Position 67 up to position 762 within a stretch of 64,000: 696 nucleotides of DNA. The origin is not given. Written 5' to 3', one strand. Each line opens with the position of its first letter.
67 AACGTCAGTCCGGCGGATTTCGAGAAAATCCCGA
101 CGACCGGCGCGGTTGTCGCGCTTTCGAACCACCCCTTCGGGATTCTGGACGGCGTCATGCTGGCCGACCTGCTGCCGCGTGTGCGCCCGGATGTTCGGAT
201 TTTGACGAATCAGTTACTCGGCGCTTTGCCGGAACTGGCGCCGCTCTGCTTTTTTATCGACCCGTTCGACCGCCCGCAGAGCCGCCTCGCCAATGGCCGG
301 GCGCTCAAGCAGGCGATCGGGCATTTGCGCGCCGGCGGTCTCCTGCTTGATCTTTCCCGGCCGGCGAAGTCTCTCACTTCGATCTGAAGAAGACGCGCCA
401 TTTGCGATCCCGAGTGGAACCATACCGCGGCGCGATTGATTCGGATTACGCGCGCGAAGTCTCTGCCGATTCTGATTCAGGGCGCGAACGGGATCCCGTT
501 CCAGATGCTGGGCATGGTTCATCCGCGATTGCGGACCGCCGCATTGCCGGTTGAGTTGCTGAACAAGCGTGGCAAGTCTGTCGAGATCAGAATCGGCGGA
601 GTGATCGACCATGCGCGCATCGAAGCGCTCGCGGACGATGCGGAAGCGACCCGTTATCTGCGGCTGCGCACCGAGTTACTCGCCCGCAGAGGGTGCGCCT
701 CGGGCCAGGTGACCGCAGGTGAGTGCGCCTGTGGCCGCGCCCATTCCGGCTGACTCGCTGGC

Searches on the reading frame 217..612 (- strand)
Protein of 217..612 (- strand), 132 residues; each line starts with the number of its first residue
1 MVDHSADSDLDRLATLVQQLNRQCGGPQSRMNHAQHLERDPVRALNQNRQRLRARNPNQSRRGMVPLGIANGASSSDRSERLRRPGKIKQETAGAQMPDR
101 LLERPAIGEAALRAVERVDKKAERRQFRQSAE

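Call 79: search_protein_families(library=padloc, alignment_id=A8, max_evalue=1e-8)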
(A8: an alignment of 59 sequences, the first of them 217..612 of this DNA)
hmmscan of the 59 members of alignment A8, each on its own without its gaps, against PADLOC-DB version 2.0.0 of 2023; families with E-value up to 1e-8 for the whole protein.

A. member 1, window:217-612:- (132 aa): 0 families

B. families by the number of members that match (of 59 scanned): 0 families
